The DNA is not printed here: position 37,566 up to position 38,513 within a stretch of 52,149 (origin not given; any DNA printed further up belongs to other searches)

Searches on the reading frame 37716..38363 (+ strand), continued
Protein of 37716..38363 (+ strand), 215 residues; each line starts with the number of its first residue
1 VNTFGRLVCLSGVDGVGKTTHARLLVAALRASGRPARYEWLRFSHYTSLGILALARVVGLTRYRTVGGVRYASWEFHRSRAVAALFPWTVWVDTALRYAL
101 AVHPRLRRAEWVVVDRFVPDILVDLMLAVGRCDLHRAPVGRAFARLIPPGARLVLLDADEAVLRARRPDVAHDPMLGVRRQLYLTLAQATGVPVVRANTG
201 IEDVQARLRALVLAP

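Call 46: search_protein_families(library=pfam, alignment_id=A4, max_evalue=0.1)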
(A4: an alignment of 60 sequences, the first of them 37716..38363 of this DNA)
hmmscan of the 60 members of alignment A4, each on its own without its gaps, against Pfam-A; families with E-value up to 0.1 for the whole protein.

A. member 1, window:37716-38363:+ (215 aa): 8 families
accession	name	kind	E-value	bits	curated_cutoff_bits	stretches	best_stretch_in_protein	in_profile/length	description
PF02223.23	Thymidylate_kin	-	1.1e-05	25.7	27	1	12-34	3-25/185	Thymidylate kinase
PF13191.12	AAA_16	-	0.001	20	32.6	1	6-46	25-63/167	AAA ATPase domain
PF13238.12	AAA_18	-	0.012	16.5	29.4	1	8-29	1-22/128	AAA domain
PF20720.3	nSTAND3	-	0.014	15.6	27.2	1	6-33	18-45/155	Novel STAND NTPase 3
PF13671.12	AAA_33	-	0.017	15.8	27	0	7-30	1-24/143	AAA domain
PF05729.18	NACHT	-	0.026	14.8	26.7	1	6-37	1-32/167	NACHT domain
PF13604.12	AAA_30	-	0.067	13.4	27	1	6-38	19-47/191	AAA domain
PF00004.35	AAA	-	0.081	13.8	21.2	0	8-30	1-23/131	ATPase family associated with various cellular activities (AAA)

B. families by the number of members that match (of 60 scanned): 67 families (the first 25 are shown)
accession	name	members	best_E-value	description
PF02223.23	Thymidylate_kin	58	8.2e-10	Thymidylate kinase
PF13401.12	AAA_22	54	2.4e-05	AAA domain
PF13238.12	AAA_18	36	0.001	AAA domain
PF00910.28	RNA_helicase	36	0.0015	RNA helicase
PF03205.20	MobB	33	0.00059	Molybdopterin guanine dinucleotide synthesis protein B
PF20720.3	nSTAND3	31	1.8e-05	Novel STAND NTPase 3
PF13191.12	AAA_16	31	0.0006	AAA ATPase domain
PF25199.1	nSTAND_NTPase5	29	5.6e-05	Novel STAND NTPase 5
PF03266.21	NTPase_1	29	0.00024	NTPase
PF13521.12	AAA_28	28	0.00016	AAA domain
PF13173.12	AAA_14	28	0.0027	AAA domain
PF01583.26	APS_kinase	26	0.00097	Adenylylsulphate kinase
PF01637.24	ATPase_2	24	5.3e-05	ATPase domain predominantly from Archaea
PF13604.12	AAA_30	22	0.00035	AAA domain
PF00005.33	ABC_tran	21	0.00095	ABC transporter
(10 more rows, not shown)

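Call 49: search_protein_families(library=pfam, proteins=[L015:3441-4127:+, L016:8943-9623:+, L024:8910-9956:+, L031:7614-8237:+, L032:8576-9781:+, L014:11607-13694:+, L033:6047-7957:+, L009:8714-9460:+, L014:8634-9311:+, L033:8652-9362:+], max_evalue=0.01)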
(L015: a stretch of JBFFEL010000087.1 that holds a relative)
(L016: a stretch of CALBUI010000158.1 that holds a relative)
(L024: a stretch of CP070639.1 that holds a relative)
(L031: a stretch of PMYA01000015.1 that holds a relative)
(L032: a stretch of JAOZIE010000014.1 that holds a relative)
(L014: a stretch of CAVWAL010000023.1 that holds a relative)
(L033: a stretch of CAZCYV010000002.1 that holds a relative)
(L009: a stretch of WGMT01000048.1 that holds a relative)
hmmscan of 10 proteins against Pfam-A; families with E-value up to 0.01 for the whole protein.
L015:3441-4127:+ (229 aa): 0 families

L016:8943-9623:+ (227 aa): 0 families

L024:8910-9956:+ (349 aa): 1 family
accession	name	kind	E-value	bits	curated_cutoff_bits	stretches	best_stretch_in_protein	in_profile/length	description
PF12146.15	Hydrolase_4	-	4.7e-08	33.1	27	1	100-233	2-139/239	Serine aminopeptidase, S33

L031:7614-8237:+ (208 aa): 3 families
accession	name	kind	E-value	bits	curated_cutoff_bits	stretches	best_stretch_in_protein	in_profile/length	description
PF00132.30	Hexapep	-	5.1e-11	42.2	27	1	143-171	8-36/36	Bacterial transferase hexapeptide (six repeats)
PF14602.12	Hexapep_2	-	0.0001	22.3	27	1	143-170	8-33/34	Hexapeptide repeat of succinyl-transferase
PF25084.1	LbH_EIF2B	-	0.0055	17.1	54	0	84-173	22-103/105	EIF2B subunit epsilon LbH domain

L032:8576-9781:+ (402 aa): 4 families
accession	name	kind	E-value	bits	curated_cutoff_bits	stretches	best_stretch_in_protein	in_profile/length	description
PF00534.26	Glycos_transf_1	-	7.1e-16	58.7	26.4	1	203-378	15-171/172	Glycosyl transferases group 1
PF13439.12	Glyco_transf_4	-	2.3e-13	51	28.5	1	87-191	66-169/170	Glycosyltransferase Family 4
PF13692.12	Glyco_trans_1_4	-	7.1e-11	43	27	1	205-360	3-138/142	Glycosyl transferases group 1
PF13579.12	Glyco_trans_4_4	-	1.7e-05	25.6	29.7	1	46-187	34-158/158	Glycosyl transferase 4-like domain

L014:11607-13694:+ (696 aa): 3 families
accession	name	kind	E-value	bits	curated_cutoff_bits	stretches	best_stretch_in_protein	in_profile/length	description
PF13692.12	Glyco_trans_1_4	-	3.6e-20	73.1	27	1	509-653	2-141/142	Glycosyl transferases group 1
PF00534.26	Glycos_transf_1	-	5.3e-18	65.6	26.4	1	499-666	5-169/172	Glycosyl transferases group 1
PF13524.12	Glyco_trans_1_2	-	7.4e-06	26.4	25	1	568-683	28-143/144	Glycosyl transferase-like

L033:6047-7957:+ (637 aa): 6 families
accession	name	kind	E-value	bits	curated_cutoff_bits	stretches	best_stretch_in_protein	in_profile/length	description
PF13692.12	Glyco_trans_1_4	-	5.4e-21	75.8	27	1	223-369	4-141/142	Glycosyl transferases group 1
PF00534.26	Glycos_transf_1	-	7.8e-21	74.8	26.4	1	218-383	13-171/172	Glycosyl transferases group 1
PF13439.12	Glyco_transf_4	-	3.2e-12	47.2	28.5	1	29-202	5-167/170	Glycosyltransferase Family 4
PF13579.12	Glyco_trans_4_4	-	5.5e-08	33.7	29.7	1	29-200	4-158/158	Glycosyl transferase 4-like domain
PF13524.12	Glyco_trans_1_2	-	3.5e-05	24.2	25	1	253-394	16-138/144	Glycosyl transferase-like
PF20706.3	GT4-conflict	-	0.00019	21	26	1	175-352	156-334/385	Family 4 Glycosyltransferase in conflict systems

L009:8714-9460:+ (249 aa): 6 families
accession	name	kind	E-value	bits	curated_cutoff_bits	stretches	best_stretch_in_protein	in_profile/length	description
PF00072.30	Response_reg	-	2.2e-27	95.9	30.2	1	33-144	1-110/111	Response regulator receiver domain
PF00196.25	GerE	-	1e-17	63.9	23.5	1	182-237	2-57/57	Bacterial regulatory proteins, luxR family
PF08281.18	Sigma70_r4_2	-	2.2e-07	30.9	25.7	1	181-225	9-54/54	Sigma-70, region 4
PF04545.22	Sigma70_r4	-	0.00066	19.6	24.1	1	182-225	4-48/50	Sigma-70, region 4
PF13412.12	HTH_24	-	0.0063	16.5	21.9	0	197-219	17-39/48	Winged helix-turn-helix DNA-binding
PF22943.2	HTH_68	-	0.0077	16.3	27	0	188-215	8-35/45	Putative helix-turn-helix domain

L014:8634-9311:+ (226 aa): 4 families
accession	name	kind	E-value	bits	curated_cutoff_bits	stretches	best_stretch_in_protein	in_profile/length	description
PF00072.30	Response_reg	-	1.5e-27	96.4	30.2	1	10-122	1-111/111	Response regulator receiver domain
PF00196.25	GerE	-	3.6e-17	62.2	23.5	1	159-214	2-57/57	Bacterial regulatory proteins, luxR family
PF08281.18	Sigma70_r4_2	-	5.1e-07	29.7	25.7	1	158-202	9-54/54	Sigma-70, region 4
PF22943.2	HTH_68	-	0.0094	16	27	0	165-192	8-35/45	Putative helix-turn-helix domain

L033:8652-9362:+ (237 aa): 1 family
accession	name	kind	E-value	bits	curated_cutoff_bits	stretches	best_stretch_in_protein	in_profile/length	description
PF06439.18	3keto-disac_hyd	-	0.0025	18.3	26.8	1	68-208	12-156/187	3-keto-disaccharide hydrolase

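Call 51: find_encoding_contigs(protein=P0259, flank=8000, max_places=1)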
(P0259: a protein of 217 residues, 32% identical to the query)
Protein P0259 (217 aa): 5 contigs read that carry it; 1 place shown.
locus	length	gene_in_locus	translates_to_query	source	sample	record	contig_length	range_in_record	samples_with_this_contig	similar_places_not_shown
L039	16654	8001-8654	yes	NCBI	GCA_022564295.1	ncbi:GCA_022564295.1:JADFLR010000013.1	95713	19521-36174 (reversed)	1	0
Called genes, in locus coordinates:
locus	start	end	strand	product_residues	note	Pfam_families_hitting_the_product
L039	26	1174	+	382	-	PF13439:Glyco_transf_4 (weak), PF00534:Glycos_transf_1, PF13692:Glyco_trans_1_4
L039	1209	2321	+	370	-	PF13439:Glyco_transf_4, PF00534:Glycos_transf_1, PF13692:Glyco_trans_1_4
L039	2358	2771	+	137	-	PF00903:Glyoxalase (weak), PF13669:Glyoxalase_4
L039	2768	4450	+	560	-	PF21211:FkbH_N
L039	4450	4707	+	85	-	-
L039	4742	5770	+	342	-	PF25084:LbH_EIF2B (faint), PF00132:Hexapep (weak)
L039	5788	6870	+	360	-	PF04007:DUF354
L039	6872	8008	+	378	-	PF13439:Glyco_transf_4, PF00534:Glycos_transf_1, PF13692:Glyco_trans_1_4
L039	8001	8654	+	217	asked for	-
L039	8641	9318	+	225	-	-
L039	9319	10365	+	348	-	PF00534:Glycos_transf_1, PF13692:Glyco_trans_1_4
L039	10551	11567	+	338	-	PF01408:GFO_IDH_MocA, PF02894:GFO_IDH_MocA_C, PF22725:GFO_IDH_MocA_C3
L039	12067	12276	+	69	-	PF09720:Unstab_antitox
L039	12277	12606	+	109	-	-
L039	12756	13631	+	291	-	-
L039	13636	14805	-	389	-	PF04932:Wzy_C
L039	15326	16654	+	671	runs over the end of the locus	PF02397:Bac_transf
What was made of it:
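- The Bacteroidetes-MAG locus L039 carries a Bac_transf gene (call 51).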

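Call 52: find_encoding_contigs(protein=P0122, flank=8000, max_places=1)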
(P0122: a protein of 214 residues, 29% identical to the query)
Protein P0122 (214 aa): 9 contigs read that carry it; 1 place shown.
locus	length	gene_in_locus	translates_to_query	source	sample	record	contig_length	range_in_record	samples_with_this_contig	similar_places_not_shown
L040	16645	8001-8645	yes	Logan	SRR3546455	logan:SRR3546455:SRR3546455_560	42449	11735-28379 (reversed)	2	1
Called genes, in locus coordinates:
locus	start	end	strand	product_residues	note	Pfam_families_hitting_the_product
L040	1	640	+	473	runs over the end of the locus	PF13231:PMT_2 (weak)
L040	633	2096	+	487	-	PF01943:Polysacc_synt, PF13440:Polysacc_synt_3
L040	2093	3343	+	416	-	PF04932:Wzy_C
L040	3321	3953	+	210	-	-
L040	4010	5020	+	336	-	PF02388:FemAB (faint)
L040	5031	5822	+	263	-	PF01522:Polysacc_deac_1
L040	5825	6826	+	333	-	PF00535:Glycos_transf_2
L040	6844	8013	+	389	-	PF13439:Glyco_transf_4, PF00534:Glycos_transf_1, PF13692:Glyco_trans_1_4, PF13524:Glyco_trans_1_2 (weak)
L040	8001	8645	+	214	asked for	-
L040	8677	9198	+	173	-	PF14602:Hexapep_2 (faint), PF00132:Hexapep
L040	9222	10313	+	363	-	PF04007:DUF354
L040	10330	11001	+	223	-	-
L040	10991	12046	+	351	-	PF00534:Glycos_transf_1, PF13692:Glyco_trans_1_4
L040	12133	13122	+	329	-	PF00108:Thiolase_N (weak), PF08545:ACP_syn_III, PF08541:ACP_syn_III_C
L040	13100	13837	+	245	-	PF00106:adh_short, PF01370:Epimerase (weak), PF08659:KR, PF13561:adh_short_C2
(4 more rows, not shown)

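Call 53: find_encoding_contigs(protein=P0277, flank=8000, max_places=1)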
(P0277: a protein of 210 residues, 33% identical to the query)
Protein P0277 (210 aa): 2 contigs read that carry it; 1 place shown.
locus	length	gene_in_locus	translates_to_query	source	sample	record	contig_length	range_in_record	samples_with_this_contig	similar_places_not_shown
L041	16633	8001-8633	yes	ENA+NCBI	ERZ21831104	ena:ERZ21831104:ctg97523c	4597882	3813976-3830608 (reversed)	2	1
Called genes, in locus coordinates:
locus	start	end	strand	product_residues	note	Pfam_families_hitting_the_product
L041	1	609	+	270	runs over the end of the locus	PF01522:Polysacc_deac_1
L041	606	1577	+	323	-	PF00535:Glycos_transf_2, PF10111:Glyco_tranf_2_2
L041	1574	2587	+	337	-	PF02388:FemAB (faint), PF13480:Acetyltransf_6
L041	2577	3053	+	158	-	PF00132:Hexapep, PF14602:Hexapep_2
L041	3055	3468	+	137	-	PF05523:FdtA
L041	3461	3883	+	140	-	PF05523:FdtA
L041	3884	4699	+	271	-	PF00551:Formyl_trans_N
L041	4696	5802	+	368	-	PF00266:Aminotran_5 (weak), PF01041:DegT_DnrJ_EryC1, PF00155:Aminotran_1_2 (faint)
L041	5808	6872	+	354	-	PF04007:DUF354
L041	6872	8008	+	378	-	PF13439:Glyco_transf_4, PF00534:Glycos_transf_1, PF13692:Glyco_trans_1_4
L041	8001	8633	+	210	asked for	-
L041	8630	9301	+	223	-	-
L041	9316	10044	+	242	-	PF03567:Sulfotransfer_2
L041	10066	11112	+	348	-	PF00534:Glycos_transf_1, PF13692:Glyco_trans_1_4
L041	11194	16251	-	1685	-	PF00082:Peptidase_S8, PF00041:fn3 (faint), PF25300:Fn3_Dep-1_3rd (faint), PF20009:GEVED, PF07705:CARDB, PF18962:Por_Secre_tail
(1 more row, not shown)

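Call 63: search_protein_families(library=pfam, proteins=[L009:12894-14873:+, L022:9309-11120:+, L007:10419-12047:+], max_evalue=1)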
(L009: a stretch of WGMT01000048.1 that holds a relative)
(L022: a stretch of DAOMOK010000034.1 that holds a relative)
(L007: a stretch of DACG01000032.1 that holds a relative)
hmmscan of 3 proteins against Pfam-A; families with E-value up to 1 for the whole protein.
L009:12894-14873:+ (660 aa): 2 families
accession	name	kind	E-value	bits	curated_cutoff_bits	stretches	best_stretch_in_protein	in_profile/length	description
PF17272.7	DUF5337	-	0.11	12.9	27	1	397-428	41-73/74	Family of unknown function (DUF5337)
PF24003.1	DUF7319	-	0.99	9.2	27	1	464-528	119-174/205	Domain of unknown function (DUF7319)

L022:9309-11120:+ (604 aa): 1 family
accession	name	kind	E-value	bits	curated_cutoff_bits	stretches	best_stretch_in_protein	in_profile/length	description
PF20176.3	DUF6541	-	0.00089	18.1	29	1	83-410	96-434/646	Family of unknown function (DUF6541)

L007:10419-12047:+ (543 aa): 2 families
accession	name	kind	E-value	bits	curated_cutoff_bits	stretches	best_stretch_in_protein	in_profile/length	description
PF13231.12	PMT_2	-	0.00084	20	26.1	1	151-294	23-160/160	Dolichyl-phosphate-mannose-protein mannosyltransferase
PF05552.17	MS_channel_1st_1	-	0.038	14.3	22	1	11-33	11-33/50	Mechanosensitive ion channel, conserved TM helix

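Call 65: search_protein_families(library=padloc, proteins=[window:37716-38363:+], max_evalue=0.01)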
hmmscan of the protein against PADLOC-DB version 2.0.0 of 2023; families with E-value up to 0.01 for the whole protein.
window:37716-38363:+ (215 aa): 2 families
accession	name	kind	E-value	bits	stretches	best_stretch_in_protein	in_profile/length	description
PDLC04690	PDC-M51B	-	0.0021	15.8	0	7-30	4-27/191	-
PDLC02911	VakA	-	0.0091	14.6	0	7-26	4-23/163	-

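Call 71: list_cluster_members(proteins=[P0002, P0004, P0013, P0223, P0277, P0264, P0217, P0293, P0029, P0015])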
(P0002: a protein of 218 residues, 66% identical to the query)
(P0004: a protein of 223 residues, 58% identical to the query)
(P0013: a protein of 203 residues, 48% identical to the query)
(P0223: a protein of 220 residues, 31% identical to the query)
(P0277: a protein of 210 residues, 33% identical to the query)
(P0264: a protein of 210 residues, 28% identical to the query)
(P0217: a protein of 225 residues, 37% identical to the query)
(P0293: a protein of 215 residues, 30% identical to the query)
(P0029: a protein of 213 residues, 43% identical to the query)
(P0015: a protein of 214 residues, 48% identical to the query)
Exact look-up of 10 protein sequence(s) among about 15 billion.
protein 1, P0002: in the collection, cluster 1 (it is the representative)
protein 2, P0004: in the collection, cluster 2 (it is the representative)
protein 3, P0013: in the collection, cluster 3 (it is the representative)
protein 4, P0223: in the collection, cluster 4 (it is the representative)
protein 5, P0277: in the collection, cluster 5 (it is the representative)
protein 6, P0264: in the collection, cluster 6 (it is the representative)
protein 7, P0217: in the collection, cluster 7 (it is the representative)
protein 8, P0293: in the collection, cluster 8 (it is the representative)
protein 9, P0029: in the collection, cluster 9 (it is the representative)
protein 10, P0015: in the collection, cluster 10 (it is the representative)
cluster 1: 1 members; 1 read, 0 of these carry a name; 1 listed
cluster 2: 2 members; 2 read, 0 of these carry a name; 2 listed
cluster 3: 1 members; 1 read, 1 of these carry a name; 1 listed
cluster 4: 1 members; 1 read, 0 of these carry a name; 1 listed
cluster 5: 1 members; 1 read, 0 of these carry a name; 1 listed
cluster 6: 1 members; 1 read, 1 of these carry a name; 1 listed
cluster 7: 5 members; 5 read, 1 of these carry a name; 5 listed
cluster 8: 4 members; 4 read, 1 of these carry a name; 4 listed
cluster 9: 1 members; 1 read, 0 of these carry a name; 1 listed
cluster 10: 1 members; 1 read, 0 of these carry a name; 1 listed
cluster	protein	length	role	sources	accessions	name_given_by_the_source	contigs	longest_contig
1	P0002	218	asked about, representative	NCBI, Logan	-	-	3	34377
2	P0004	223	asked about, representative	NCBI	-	-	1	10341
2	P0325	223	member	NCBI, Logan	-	-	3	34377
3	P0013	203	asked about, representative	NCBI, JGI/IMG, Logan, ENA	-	predicted nucleotidyltransferase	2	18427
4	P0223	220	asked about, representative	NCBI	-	-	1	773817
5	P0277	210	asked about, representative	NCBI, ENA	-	-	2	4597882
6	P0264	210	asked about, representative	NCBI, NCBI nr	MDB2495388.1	hypothetical protein N9X07_04300 [Flavobacteriaceae bacterium] | hypothetical protein [Flavobacteriaceae bacterium]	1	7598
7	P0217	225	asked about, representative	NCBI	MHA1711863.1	MAG: dTMP kinase [Candidatus Freyarchaeota archaeon]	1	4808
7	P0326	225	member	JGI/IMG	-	-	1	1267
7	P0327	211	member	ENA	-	-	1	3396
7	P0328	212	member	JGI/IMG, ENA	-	-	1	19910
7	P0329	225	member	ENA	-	-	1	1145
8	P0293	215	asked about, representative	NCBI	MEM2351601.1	MAG: hypothetical protein QXT26_04260 [Thermoproteota archaeon]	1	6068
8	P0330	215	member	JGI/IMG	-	-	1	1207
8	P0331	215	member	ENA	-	-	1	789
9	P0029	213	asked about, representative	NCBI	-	-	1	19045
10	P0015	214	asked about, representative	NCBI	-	-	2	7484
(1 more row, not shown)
